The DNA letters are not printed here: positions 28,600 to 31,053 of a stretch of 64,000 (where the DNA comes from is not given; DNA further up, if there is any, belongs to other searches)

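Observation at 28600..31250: AT-rich two-gene island: orphan AAA+/STAND-like NTPase plus a 94-aa trypco2-like partner, a candidate undescribed conflict system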

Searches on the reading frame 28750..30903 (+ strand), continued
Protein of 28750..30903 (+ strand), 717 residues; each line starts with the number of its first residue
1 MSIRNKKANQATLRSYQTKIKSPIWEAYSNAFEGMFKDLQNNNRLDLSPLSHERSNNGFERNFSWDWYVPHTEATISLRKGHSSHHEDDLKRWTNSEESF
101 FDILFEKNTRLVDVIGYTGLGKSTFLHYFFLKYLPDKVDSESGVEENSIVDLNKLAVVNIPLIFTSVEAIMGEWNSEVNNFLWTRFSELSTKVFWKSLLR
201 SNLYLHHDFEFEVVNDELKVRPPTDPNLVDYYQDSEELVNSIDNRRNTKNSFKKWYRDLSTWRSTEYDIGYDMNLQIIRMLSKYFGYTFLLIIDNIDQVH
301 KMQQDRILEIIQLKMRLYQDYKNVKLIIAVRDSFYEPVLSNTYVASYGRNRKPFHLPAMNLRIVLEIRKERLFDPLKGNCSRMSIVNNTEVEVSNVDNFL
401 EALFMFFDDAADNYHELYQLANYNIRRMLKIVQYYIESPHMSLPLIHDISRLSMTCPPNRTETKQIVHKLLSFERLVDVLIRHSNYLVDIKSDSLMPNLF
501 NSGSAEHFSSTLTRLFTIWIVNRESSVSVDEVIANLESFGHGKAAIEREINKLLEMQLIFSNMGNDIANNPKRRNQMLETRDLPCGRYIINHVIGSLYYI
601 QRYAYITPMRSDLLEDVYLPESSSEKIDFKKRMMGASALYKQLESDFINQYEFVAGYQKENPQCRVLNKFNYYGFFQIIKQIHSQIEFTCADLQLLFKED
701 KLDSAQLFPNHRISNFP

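Call 81: fold_search(model_id=the predicted structure, library=pdb)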
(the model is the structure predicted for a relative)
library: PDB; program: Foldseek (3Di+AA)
matches with E <= 10: 1034; with E <= 0.001: 18
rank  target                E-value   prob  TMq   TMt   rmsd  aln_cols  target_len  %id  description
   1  7tjj_A                3.5e-06  1.00  0.24  0.33  17.0       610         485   11  S. cerevisiae ORC bound to 84 bp ARS1 DNA and Cdc6 (state 1) with docked Orc6 N-terminal domain (released 2022-10-05)
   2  7tjh_A                1.7e-05  1.00  0.25  0.34  16.9       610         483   12  S. cerevisiae ORC bound to 84 bp ARS1 DNA and Cdc6 (state 1) with flexible Orc6 N-terminal domain (released 2022-10-05)
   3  7tji_A                3.7e-05  1.00  0.24  0.33  16.9       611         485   11  S. cerevisiae ORC bound to 84 bp ARS1 DNA and Cdc6 (state 2) with flexible Orc6 N-terminal domain (released 2022-10-05)
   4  7mca_A                4.2e-05  1.00  0.24  0.32  19.2       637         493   12  Structure of the S. cerevisiae origin recognition complex bound to the replication initiator Cdc6 and the ARS1 origin  (released 2021-06-02)
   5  7tjf_A                5.2e-05  1.00  0.23  0.31  14.6       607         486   11  S. cerevisiae ORC bound to 84 bp ARS1 DNA (released 2023-01-18)
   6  1fnn_A                7.3e-05  1.00  0.24  0.40  15.9       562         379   10  CRYSTAL STRUCTURE OF CDC6P FROM PYROBACULUM AEROPHILUM (released 2000-10-04)
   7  9bcx_B                7.3e-05  1.00  0.22  0.32  18.3       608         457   11  Cryo-EM structure of the S. cerevisiae ORC-Cdc6-Mcm2-7-DNA complex with a fully closed Mcm2-Mcm5 DNA entry gate (released 2025-01-01)
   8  2v1u_A                1.4e-04  1.00  0.20  0.33  14.3       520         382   12  STRUCTURE OF THE AEROPYRUM PERNIX ORC1 PROTEIN IN COMPLEX WITH DNA (released 2007-09-18)
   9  5zr1_A                1.6e-04  1.00  0.24  0.32  18.0       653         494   12  Saccharomyces Cerevisiae Origin Recognition Complex Bound to a 72-bp Origin DNA containing ACS and B1 element (released 2018-07-11)
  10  2qby_A                1.8e-04  1.00  0.24  0.40  13.7       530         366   12  Crystal structure of a heterodimer of Cdc6/Orc1 initiators bound to origin DNA (from S. solfataricus) (released 2007-09-11)
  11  9gjw_A                2.6e-04  1.00  0.21  0.31  13.0       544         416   10  OCCM maturation intermediate stalled with an Arginine Finger mutation in Mcm2 (released 2025-03-05)
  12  9gm5_A                2.8e-04  1.00  0.22  0.33  13.5       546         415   11  OCCM maturation intermediate stalled with an Arginine Finger mutation in Mcm5: Conformer 1 (released 2025-03-05)
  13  7jgr_A                5.0e-04  1.00  0.20  0.32  13.6       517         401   10  Structure of Drosophila ORC bound to DNA (84 bp) and Cdc6 (released 2020-09-09)
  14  7jpq_D                5.4e-04  1.00  0.23  0.37  14.4       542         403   11  ORC-O2-5: Human Origin Recognition Complex (ORC) with subunits 2,3,4,5 (released 2020-09-02)
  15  1w5s_B                5.9e-04  1.00  0.25  0.39  16.2       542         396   10  Structure of the Aeropyrum Pernix ORC2 protein (ADP form) (released 2004-10-05)
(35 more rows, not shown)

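Call 88: fold_search(model_id=the predicted structure, library=viral)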
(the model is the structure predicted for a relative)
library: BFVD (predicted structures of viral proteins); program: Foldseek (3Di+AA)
matches with E <= 10: 632; with E <= 0.001: 5
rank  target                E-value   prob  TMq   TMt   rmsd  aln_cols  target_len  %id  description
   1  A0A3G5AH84            1.3e-04  1.00  0.22  0.29  19.2       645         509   12  Uncharacterized protein [Sylvanvirus sp.]
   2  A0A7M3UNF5            2.7e-04  1.00  0.17  0.29  23.2       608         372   10  ATPase AAA-type core domain-containing protein [Pyramimonas orientalis virus 01B]
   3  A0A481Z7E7            3.7e-04  1.00  0.23  0.42  17.9       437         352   10  ATPase domain protein [Pithovirus LCPAC104]
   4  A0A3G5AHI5            9.2e-04  1.00  0.25  0.32  19.7       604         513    8  Uncharacterized protein [Sylvanvirus sp.]
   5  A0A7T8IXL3            9.2e-04  0.97  0.18  0.24  26.9       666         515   10  (no name in the UniProt tables at hand)
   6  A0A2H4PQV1            1.6e-03  0.99  0.22  0.32  19.9       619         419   12  (no name in the UniProt tables at hand)
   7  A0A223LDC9            4.4e-03  0.98  0.19  0.31  21.7       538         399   12  Transcription factor [Bacillus phage PBS1]
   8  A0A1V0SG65            5.7e-03  0.51  0.16  0.17  31.8       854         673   12  Replication factor C large subunit [Hokovirus HKV1]
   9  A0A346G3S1            7.1e-03  0.97  0.21  0.30  22.9       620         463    9  (no name in the UniProt tables at hand)
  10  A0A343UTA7            7.4e-03  0.98  0.17  0.34  13.9       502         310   10  (no name in the UniProt tables at hand)
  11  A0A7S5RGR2            7.7e-03  0.82  0.18  0.13  23.4       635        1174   12  (no name in the UniProt tables at hand)
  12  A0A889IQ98            1.2e-02  0.96  0.20  0.34  15.4       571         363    8  (no name in the UniProt tables at hand)
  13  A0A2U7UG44            1.2e-02  0.92  0.18  0.28  19.3       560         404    9  Replication factor C subunit [Pandoravirus macleodensis]
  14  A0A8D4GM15            1.2e-02  0.69  0.16  0.14  26.6       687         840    9  (no name in the UniProt tables at hand)
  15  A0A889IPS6            1.2e-02  0.38  0.11  0.15  26.1       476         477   11  (no name in the UniProt tables at hand)
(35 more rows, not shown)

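Call 95: find_related_loci(query=A6, collection=genome_contigs, flank=5000)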
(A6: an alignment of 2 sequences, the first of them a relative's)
Query A6 (112 aa) in genome_contigs; peptide patterns used: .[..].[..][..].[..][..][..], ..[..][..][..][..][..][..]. (x = any residue, [..] = any of these).
129 stretches matched a pattern; 24 encode a relative of the query (tblastn E <= 1e-3); 24 distinct loci.
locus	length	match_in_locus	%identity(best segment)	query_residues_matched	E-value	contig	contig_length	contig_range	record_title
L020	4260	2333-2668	35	1-110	2e-16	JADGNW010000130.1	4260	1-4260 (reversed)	MAG: Blastocatellia bacterium isolate Chersky_418 k127_3545831, whole genome shotgun sequence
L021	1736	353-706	34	1-111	1e-14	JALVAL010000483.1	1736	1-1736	MAG: Gammaproteobacteria bacterium isolate 132-544_metabat2_scaf2bin.080 132-544_scaffold_55053_c1, whole genome shotgun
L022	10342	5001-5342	31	1-110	1e-13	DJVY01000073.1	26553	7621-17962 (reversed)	MAG TPA_asm: Bacteroidales bacterium UBA6244 UBA6244_contig_43460, whole genome shotgun sequence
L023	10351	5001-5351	37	1-112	2e-13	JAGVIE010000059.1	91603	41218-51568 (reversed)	MAG: Bacteroidetes bacterium isolate DeMMO2_4 c_000000104071, whole genome shotgun sequence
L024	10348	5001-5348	30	1-110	2e-13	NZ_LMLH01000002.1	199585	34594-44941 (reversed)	Pseudomonas sp. Leaf48 contig_10, whole genome shotgun sequence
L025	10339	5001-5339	33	1-109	1e-12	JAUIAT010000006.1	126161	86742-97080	MAG: Gammaproteobacteria bacterium isolate 5_bin.8 NODE_244_length_126161_cov_1.586945, whole genome shotgun sequence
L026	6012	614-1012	30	1-110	3e-12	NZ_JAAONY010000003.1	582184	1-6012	Pseudoteredinibacter isoporae strain LMG 25246 NODE_3_length_582184_cov_43.342441, whole genome shotgun sequence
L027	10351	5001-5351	35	1-112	2e-11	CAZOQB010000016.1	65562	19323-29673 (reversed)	MAG TPA_asm: uncultured Ignavibacteriaceae bacterium isolate binchicken_co191_10 genome assembly, contig: NODE_442_lengt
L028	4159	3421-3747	28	1-109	2e-10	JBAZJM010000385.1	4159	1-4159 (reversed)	MAG: Lentisphaeria bacterium isolate SO_2017_LW4_12 scaffold_43137_c1_LW137-91_2017, whole genome shotgun sequence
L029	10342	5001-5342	29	1-111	3e-10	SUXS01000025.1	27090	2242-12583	MAG: Bacteroidales bacterium isolate SIG130 NODE_8755_length_27090_cov_16.742351, whole genome shotgun sequence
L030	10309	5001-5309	30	1-110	6e-10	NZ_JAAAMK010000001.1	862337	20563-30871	Aliihoeflea aestuarii strain JCM 15118 NODE_1, whole genome shotgun sequence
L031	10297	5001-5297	30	1-107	2e-9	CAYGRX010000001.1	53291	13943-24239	MAG TPA_asm: uncultured Rickettsiales bacterium isolate ERP117304_co2_44 genome assembly, contig: NODE_559_length_53291_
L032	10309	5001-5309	29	1-110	2e-9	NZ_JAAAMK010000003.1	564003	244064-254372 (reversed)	Aliihoeflea aestuarii strain JCM 15118 NODE_3, whole genome shotgun sequence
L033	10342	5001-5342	25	1-110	2e-9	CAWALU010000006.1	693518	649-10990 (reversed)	MAG: uncultured Bacteroidetes bacterium isolate MFD01721.bin.1.252 genome assembly, contig: contig_1988, whole genome sh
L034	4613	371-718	33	1-110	4e-9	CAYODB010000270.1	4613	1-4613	MAG TPA_asm: uncultured Bordetella sp. isolate SRP128246_co1_394 genome assembly, contig: NODE_53493_length_4613_cov_12.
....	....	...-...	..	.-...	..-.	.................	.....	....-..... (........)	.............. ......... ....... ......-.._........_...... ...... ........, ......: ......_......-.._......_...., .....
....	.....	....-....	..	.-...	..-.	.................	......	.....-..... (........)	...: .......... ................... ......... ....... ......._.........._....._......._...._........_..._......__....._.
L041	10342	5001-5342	24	1-111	6e-6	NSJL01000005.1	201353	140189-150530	MAG: Nitrospira sp. isolate Ru_enrich_NS NODE_22_length_201353_cov_112.578, whole genome shotgun sequence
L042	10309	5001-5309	26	1-110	3e-5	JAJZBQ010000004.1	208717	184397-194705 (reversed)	MAG: Proteobacteria bacterium isolate JA1.bin11 NODE_34_length_208717_cov_483.763009, whole genome shotgun sequence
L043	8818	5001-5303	20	1-110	1e-4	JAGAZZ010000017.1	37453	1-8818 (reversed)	MAG: Alphaproteobacteria bacterium isolate RGIG8928 Water_deer_Rectum-1__c139871, whole genome shotgun sequence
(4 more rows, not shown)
